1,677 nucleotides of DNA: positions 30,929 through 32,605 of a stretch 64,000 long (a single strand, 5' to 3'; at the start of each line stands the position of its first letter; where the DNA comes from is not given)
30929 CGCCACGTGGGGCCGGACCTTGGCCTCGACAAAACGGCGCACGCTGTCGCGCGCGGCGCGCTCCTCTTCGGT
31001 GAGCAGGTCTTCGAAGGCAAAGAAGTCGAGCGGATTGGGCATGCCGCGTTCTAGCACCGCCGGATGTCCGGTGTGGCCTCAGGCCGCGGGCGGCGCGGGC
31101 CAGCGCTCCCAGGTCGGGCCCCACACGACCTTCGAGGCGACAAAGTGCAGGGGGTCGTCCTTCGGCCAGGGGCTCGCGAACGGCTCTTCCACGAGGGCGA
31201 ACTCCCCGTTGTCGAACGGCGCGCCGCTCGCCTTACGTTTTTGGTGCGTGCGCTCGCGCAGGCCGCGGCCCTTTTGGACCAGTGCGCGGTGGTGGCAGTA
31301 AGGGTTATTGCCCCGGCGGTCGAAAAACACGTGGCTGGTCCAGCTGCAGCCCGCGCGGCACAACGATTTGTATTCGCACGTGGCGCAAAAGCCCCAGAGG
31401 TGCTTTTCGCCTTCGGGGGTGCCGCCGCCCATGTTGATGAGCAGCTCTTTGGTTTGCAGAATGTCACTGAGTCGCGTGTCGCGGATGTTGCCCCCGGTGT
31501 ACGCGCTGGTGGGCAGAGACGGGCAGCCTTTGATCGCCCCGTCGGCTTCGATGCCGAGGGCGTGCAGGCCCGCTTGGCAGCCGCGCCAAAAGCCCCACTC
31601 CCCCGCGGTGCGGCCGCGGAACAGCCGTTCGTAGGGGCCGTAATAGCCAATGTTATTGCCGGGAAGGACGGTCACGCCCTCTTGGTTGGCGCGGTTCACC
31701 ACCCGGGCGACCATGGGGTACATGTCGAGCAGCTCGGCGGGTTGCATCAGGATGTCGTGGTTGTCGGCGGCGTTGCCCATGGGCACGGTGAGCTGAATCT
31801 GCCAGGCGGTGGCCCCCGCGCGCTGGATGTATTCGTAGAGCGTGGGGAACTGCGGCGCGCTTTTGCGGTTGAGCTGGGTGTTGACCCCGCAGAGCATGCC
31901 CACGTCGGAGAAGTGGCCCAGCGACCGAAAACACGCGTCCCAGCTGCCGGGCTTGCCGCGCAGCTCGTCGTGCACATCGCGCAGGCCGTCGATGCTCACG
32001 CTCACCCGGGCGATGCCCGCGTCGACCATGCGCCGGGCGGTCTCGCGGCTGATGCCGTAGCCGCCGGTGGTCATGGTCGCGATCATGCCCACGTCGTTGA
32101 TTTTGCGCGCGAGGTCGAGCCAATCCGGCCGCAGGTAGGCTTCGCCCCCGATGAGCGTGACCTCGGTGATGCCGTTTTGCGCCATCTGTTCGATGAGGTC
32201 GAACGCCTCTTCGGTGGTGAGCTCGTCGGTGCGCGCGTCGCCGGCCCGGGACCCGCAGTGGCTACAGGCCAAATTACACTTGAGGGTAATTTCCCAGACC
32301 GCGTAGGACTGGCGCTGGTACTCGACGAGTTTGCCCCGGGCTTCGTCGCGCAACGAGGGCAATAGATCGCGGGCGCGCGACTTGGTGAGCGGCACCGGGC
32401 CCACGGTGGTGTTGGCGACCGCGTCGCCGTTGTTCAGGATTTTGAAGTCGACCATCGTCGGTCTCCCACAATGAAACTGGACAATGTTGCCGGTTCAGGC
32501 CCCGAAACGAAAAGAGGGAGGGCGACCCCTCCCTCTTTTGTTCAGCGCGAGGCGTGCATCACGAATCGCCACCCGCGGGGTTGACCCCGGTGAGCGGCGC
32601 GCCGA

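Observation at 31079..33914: A radical SAM/SPASM enzyme is encoded directly downstream of a repeat protein carrying five P-M-Y-G-(M/V)-P motifs, suggesting an undescribed multi-core rSAM substrate system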

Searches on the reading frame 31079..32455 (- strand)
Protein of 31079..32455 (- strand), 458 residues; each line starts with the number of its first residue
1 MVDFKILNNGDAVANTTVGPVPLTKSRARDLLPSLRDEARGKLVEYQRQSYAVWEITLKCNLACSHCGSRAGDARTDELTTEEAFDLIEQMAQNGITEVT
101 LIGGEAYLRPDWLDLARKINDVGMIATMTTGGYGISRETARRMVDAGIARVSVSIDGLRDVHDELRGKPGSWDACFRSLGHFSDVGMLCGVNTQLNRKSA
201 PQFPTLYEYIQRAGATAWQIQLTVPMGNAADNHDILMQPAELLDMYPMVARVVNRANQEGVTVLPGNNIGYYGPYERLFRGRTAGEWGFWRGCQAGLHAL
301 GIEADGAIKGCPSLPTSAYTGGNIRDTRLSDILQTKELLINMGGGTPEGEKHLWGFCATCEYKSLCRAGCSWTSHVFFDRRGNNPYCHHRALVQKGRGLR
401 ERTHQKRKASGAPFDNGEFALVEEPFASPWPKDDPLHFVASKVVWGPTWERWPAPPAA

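Call 5: search_protein_families(library=ncbifam, proteins=[window:31079-32455:-], max_evalue=0.01)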
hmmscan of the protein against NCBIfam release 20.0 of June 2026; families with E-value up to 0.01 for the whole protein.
window:31079-32455:- (458 aa): 68 families (the best 25 are shown)
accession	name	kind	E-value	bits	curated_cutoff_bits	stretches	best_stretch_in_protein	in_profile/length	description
TIGR04103.1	rSAM_nif11_3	equivalog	1.1e-205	683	725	1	46-450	1-405/412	nif11-class peptide radical SAM maturase 3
TIGR03913.1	rad_SAM_trio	equivalog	3.9e-119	398.1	591.75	1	51-426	20-391/477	GDL motif peptide-associated radical SAM/SPASM maturase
TIGR04133.1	rSAM_w_lipo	hypoth_equivalog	8.9e-44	149.8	425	1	38-392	12-349/350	TIGR04133 family radical SAM/SPASM protein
TIGR04545.1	rSAM_ahbD_hemeb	equivalog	7.2e-43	147.3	500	2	53-242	3-194/339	heme b synthase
TIGR04053.2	TIGR04053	equivalog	1.8e-40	139.3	395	2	51-252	9-213/366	TIGR04053 family radical SAM/SPASM domain-containing protein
TIGR04055.1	rSAM_NirJ2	equivalog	1.9e-39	136.1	500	1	53-377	3-310/326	putative heme d1 biosynthesis radical SAM protein NirJ2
TIGR04347.1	pseudo_SAM_Halo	equivalog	4.3e-39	134.9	525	2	44-220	32-209/390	TIGR04347 family pseudo-SAM/SPASM protein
TIGR04051.1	rSAM_NirJ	equivalog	4.8e-34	117.9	515.45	1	52-216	4-169/354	heme d1 biosynthesis radical SAM protein NirJ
TIGR04546.1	rSAM_ahbC_deAc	equivalog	3.4e-33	115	650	1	48-211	37-201/390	12,18-didecarboxysiroheme deacetylase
TIGR04054.1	rSAM_NirJ1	equivalog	7.7e-32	110.4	650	1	51-212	37-199/387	putative heme d1 biosynthesis radical SAM protein NirJ1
TIGR03962.1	mycofact_rSAM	equivalog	2.8e-30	105.7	265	1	53-374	15-317/339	mycofactocin radical SAM maturase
TIGR04303.1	GeoRSP_rSAM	equivalog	2.1e-27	96.6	400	1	54-374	9-310/325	GeoRSP system radical SAM/SPASM protein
NF045574.1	sacti_mat_StsB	exception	2.6e-23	82.6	625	1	51-197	97-243/466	StsB family radical SAM/SPASM domain sactipeptide maturase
TIGR04403.1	rSAM_skfB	equivalog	3.2e-22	78.9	300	1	41-237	96-291/402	sporulation killing factor system radical SAM maturase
NF050035.1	rSAM_WgK_link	exception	2.3e-21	76.2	650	2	55-258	14-215/367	radical SAM/SPASM peptide maturase WgkB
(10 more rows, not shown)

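Call 6: search_protein_families(library=pfam, proteins=[window:31079-32455:-], max_evalue=0.01)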
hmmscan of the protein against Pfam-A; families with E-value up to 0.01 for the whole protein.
window:31079-32455:- (458 aa): 3 families
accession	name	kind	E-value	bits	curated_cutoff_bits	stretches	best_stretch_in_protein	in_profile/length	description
PF04055.27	Radical_SAM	-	3.2e-20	73.4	29.5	1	55-188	2-142/166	Radical SAM superfamily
PF13353.11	Fer4_12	-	5.4e-05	24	22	1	59-157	14-115/137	4Fe-4S single cluster domain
PF13186.11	SPASM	-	0.00015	22.4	21.5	1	293-360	1-66/67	Iron-sulfur cluster-binding domain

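Call 22: find_homologous_proteins(query=window:31079-32455:-)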
Query window:31079-32455:- (458 aa): 7330 proteins with E <= 0.001 among 8000 candidates; the best 120 are listed.
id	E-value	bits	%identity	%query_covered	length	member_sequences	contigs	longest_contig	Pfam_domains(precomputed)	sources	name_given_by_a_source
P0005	0.0e+0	1089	100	100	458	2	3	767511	PF04055.28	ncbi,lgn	-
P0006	4.9e-239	812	75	99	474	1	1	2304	PF04055.28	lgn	-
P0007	5.4e-206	703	69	95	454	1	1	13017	PF13186.12,PF04055.28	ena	-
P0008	5.5e-202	690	67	95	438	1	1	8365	PF04055.28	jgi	jgi:nif11-class peptide radical SAM maturase 3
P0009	6.7e-201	686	68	94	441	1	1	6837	PF04055.28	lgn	-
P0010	2.9e-199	681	69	88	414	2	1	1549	PF04055.28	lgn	-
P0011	2.9e-199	681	69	88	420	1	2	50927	PF04055.28,PF13353.12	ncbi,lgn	ncbi:MAG: GDL motif peptide-associated radical SAM/SPASM maturase [Coleofasciculaceae cyanobacterium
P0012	4.3e-199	680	68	90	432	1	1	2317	PF04055.28,PF13353.12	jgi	-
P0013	1.4e-198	679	69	89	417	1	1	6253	PF04055.28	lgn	-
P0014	1.2e-197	676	67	90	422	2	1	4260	PF04055.28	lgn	-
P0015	1.4e-197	675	69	88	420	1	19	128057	PF04055.28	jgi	jgi:nif11-class peptide radical SAM maturase 3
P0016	4.2e-197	674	68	90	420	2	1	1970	PF04055.28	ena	-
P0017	5.3e-197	673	70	88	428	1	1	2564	PF04055.28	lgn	-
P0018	7.4e-197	673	67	90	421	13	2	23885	PF04055.28,PF13353.12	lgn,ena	-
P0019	7.5e-197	673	69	88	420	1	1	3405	PF04055.28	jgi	jgi:nif11-class peptide radical SAM maturase 3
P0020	7.9e-197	673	68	89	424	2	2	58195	PF13186.12,PF04055.28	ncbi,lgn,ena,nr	ncbi:MAG: nif11-class peptide radical SAM maturase 3 [Prochloraceae cyanobacterium]|nr:nif11-class p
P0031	7.4e-196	670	71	89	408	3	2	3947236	PF04055.28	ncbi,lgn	ncbi:MAG: radical SAM protein [Vulcanimicrobiota bacterium]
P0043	5.4e-195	667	70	88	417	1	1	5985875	PF04055.28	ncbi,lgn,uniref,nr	ncbi:nif11-class peptide radical SAM maturase 3 [Calothrix sp. NIES-3974]|uniref:nif11-class peptide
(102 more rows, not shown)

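Call 28: find_related_loci(query=window:31079-32455:-, collection=genome_contigs, flank=6000)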
Query window:31079-32455:- (458 aa) in genome_contigs; peptide patterns used: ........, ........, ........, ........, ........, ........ (x = any residue, [..] = any of these).
46 stretches matched a pattern; 3 encode a relative of the query (tblastn E <= 1e-3); 3 distinct loci.
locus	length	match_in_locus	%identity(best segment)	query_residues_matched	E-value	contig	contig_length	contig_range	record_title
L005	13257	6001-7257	66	35-453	0e+0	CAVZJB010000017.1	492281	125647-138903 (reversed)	MAG: uncultured delta proteobacterium isolate MFD02416.bin.1.82 genome assembly, contig: contig_20106, whole genome shot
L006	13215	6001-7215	65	47-449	0e+0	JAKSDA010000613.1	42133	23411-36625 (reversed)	MAG: Proteobacteria bacterium isolate MAG.37 k141_12249108, whole genome shotgun sequence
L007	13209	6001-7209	60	48-456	1e-152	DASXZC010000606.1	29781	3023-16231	MAG TPA_asm: Bryobacteraceae bacterium isolate SMAG_U4841 k141_1700254, whole genome shotgun sequence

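Call 33: find_encoding_contigs(protein=P0043, flank=5000, max_places=1)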
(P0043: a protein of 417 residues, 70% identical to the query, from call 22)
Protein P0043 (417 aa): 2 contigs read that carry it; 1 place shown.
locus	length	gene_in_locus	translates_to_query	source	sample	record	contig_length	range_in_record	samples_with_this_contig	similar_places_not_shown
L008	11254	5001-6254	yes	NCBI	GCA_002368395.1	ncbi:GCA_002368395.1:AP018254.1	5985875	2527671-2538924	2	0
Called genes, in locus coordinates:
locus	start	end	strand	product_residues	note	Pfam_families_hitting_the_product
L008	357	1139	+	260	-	PF13145:Rotamase_2 (faint), PF00639:Rotamase (faint)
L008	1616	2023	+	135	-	-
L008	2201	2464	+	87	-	-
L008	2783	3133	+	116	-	-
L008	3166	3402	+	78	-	-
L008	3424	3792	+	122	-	-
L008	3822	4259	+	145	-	PF07862:Nif11 (weak)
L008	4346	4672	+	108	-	-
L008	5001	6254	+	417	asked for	PF04055:Radical_SAM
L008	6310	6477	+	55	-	-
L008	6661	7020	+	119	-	PF12559:Inhibitor_I10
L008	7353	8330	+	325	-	PF21068:ATPgraspMvdD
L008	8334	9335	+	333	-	PF21068:ATPgraspMvdD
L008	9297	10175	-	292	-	-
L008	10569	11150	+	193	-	PF05685:Uma2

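Call 34: find_encoding_contigs(protein=P0031, flank=5000, max_places=1)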
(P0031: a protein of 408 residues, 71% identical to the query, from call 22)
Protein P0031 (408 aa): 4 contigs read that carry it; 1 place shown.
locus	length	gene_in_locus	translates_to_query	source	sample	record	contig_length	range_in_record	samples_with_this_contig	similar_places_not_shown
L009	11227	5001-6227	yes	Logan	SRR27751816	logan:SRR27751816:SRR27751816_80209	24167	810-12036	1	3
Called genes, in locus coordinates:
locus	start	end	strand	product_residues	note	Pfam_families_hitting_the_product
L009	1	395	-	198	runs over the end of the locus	-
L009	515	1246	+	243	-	-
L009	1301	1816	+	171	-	-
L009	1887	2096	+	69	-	-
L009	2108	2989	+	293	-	PF00990:GGDEF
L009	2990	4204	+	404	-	-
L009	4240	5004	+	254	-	-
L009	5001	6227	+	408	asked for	PF04055:Radical_SAM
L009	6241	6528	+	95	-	-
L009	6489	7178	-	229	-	PF07238:PilZ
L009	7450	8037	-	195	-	PF14124:DUF4291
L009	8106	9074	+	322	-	PF00075:RNase_H, PF13456:RVT_3 (faint)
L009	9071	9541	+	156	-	-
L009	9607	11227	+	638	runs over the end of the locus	PF02784:Orn_Arg_deC_N, PF17810:Arg_decarb_HB, PF17944:Arg_decarbox_C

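Call 41: search_protein_families(library=ncbifam, proteins=[L009:4240-5004:+, L009:6241-6528:+, L008:3822-4259:+], max_evalue=1)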
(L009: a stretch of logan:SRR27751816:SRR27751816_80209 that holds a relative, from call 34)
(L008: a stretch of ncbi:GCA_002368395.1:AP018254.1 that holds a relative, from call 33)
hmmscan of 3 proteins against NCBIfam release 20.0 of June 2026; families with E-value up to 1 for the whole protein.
L009:4240-5004:+ (254 aa): 0 families

L009:6241-6528:+ (95 aa): 0 families

L008:3822-4259:+ (145 aa): 3 families
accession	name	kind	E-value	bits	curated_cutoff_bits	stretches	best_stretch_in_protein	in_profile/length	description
TIGR03798.1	leader_Nif11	subfamily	1.5e-08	34.8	32.3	1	7-80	4-68/68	Nif11-like leader peptide family RiPP precursor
NF038399.1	NH_RiPP_Os17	domain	0.00089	19.3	40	1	7-68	1-56/63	Os1348 family NHLP clan protein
NF033186.1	internalin_K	exception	0.88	7.9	1100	0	102-133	516-547/604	class 1 internalin InlK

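Call 50: search_solved_structures(query=window:31079-32455:-, max_evalue=0.00001)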
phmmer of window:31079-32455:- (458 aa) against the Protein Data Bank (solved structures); distinct sequences matched with E-value up to 0.00001: 7.
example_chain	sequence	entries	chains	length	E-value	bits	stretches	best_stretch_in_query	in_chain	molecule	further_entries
6efn_A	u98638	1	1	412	1.9e-18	69.7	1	41-234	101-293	Sporulation killing factor maturation protein SkfB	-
7voc_C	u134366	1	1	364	1.5e-16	63.4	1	48-221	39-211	Cytosylglucuronate decarboxylase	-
7vob_C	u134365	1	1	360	1.7e-16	63.3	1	48-221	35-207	Cytosylglucuronate decarboxylase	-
6c8v_A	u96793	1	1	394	3.8e-13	52.2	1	54-279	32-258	Coenzyme PQQ synthesis protein E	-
8wm2_A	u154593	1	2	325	5.2e-09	38.6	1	47-172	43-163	Fe-S radical SAM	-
2fb2_A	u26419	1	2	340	1.9e-07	33.4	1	55-196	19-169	Molybdenum cofactor biosynthesis protein A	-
1tv7_A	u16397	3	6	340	2.6e-07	33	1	56-196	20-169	Molybdenum cofactor biosynthesis protein A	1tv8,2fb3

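Call 77: search_protein_families(library=ncbifam, proteins=[P0043, P0031, P0006, P0007, L005:5950-7320:+, L007:5989-7230:+, P0020, P0011], max_evalue=1e-100)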
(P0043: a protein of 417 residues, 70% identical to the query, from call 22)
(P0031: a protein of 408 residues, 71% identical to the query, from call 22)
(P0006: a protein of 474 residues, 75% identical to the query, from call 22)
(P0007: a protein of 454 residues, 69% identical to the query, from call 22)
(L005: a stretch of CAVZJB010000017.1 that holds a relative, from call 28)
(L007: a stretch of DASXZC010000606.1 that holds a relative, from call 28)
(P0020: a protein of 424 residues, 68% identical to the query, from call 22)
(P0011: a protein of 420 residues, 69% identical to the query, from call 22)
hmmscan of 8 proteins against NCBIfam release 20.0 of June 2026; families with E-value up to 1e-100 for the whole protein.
P0043 (417 aa): 2 families
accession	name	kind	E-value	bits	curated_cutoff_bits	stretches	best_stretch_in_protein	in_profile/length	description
TIGR04103.1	rSAM_nif11_3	equivalog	4.6e-247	819.3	725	1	3-412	1-408/412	nif11-class peptide radical SAM maturase 3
TIGR03913.1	rad_SAM_trio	equivalog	9e-129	429.9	591.75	1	5-387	17-393/477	GDL motif peptide-associated radical SAM/SPASM maturase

P0031 (408 aa): 2 families
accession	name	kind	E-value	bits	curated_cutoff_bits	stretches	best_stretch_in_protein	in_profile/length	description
TIGR04103.1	rSAM_nif11_3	equivalog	6.8e-217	719.9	725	1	3-407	1-406/412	nif11-class peptide radical SAM maturase 3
TIGR03913.1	rad_SAM_trio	equivalog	1.2e-119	399.9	591.75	1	8-383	20-392/477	GDL motif peptide-associated radical SAM/SPASM maturase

P0006 (474 aa): 2 families
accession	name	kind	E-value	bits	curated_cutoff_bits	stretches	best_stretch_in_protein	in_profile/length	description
TIGR04103.1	rSAM_nif11_3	equivalog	1.1e-207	689.6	725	1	46-450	1-405/412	nif11-class peptide radical SAM maturase 3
TIGR03913.1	rad_SAM_trio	equivalog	4.8e-123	411.1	591.75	1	50-425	19-390/477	GDL motif peptide-associated radical SAM/SPASM maturase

P0007 (454 aa): 2 families
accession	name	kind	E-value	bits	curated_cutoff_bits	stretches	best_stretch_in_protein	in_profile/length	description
TIGR04103.1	rSAM_nif11_3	equivalog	1.2e-212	705.9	725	1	29-435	1-406/412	nif11-class peptide radical SAM maturase 3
TIGR03913.1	rad_SAM_trio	equivalog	1.4e-120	402.9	591.75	1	34-412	20-393/477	GDL motif peptide-associated radical SAM/SPASM maturase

L005:5950-7320:+ (456 aa): 2 families
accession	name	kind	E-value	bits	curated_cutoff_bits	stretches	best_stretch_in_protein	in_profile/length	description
TIGR04103.1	rSAM_nif11_3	equivalog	2.4e-206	685.2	725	1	29-434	1-406/412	nif11-class peptide radical SAM maturase 3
TIGR03913.1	rad_SAM_trio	equivalog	1.4e-117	393.1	591.75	1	34-411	20-393/477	GDL motif peptide-associated radical SAM/SPASM maturase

L007:5989-7230:+ (414 aa): 2 families
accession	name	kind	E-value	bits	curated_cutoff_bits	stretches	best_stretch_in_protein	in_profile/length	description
TIGR04103.1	rSAM_nif11_3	equivalog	3e-197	655.3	725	1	5-403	3-403/412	nif11-class peptide radical SAM maturase 3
TIGR03913.1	rad_SAM_trio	equivalog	2.8e-118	395.3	591.75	1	7-381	19-389/477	GDL motif peptide-associated radical SAM/SPASM maturase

P0020 (424 aa): 2 families
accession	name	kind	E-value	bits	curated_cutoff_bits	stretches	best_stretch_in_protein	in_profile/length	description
TIGR04103.1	rSAM_nif11_3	equivalog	1.8e-245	814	725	1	5-415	1-411/412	nif11-class peptide radical SAM maturase 3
TIGR03913.1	rad_SAM_trio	equivalog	2.2e-126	422.1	591.75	1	10-386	20-392/477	GDL motif peptide-associated radical SAM/SPASM maturase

P0011 (420 aa): 2 families
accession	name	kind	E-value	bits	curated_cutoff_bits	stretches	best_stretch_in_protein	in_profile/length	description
TIGR04103.1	rSAM_nif11_3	equivalog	4.5e-251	832.5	725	1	3-409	1-407/412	nif11-class peptide radical SAM maturase 3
TIGR03913.1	rad_SAM_trio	equivalog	3.3e-126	421.5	591.75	1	8-386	20-394/477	GDL motif peptide-associated radical SAM/SPASM maturase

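Call 79: find_encoding_contigs(protein=P0007, flank=6000, max_places=1)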
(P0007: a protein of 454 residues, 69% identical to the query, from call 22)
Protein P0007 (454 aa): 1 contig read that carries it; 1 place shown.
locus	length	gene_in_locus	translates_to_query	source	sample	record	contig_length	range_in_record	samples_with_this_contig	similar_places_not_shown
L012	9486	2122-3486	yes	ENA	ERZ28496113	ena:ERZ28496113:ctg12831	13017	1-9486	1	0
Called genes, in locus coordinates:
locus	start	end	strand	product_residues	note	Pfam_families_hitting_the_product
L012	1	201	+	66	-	?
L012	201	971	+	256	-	-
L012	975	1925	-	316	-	PF07714:PK_Tyr_Ser-Thr, PF00069:Pkinase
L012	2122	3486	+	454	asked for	PF04055:Radical_SAM, PF13186:SPASM (faint)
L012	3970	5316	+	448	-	-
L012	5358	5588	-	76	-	-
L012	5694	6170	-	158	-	PF10021:PARG_cat_microb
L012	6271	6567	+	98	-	-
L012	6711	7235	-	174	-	-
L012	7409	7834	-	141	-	PF00581:Rhodanese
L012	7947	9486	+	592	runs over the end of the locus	PF07715:Plug, PF00593:TonB_dep_Rec_b-barrel (weak)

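Call 80: find_encoding_contigs(protein=P0008, flank=6000, max_places=1)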
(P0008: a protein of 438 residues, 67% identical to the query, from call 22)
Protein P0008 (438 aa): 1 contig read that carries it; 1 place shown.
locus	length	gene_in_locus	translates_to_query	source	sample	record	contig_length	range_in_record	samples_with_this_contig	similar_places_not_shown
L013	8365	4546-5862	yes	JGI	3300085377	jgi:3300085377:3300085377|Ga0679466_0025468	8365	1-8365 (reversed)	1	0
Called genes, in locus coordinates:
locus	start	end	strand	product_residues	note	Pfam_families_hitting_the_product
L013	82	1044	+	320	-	PF00483:NTP_transferase, PF12804:NTP_transf_3, PF00132:Hexapep (weak)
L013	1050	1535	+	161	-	-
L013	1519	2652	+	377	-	PF01636:APH, PF02958:EcKL (weak)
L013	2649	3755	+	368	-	PF02163:Peptidase_M50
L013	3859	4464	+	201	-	-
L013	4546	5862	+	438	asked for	PF04055:Radical_SAM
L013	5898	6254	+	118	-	-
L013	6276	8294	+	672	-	-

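Call 84: search_protein_families(library=pfam, proteins=[L013:5898-6254:+, L009:6241-6528:+, L013:6276-8294:+, L009:2990-4204:+], max_evalue=0.1)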
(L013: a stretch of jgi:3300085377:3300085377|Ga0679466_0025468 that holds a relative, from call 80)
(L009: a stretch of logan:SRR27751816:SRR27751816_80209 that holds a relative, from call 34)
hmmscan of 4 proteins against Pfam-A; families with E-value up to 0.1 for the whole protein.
L013:5898-6254:+ (118 aa): 0 families

L009:6241-6528:+ (95 aa): 0 families

L013:6276-8294:+ (672 aa): 0 families

L009:2990-4204:+ (404 aa): 0 families
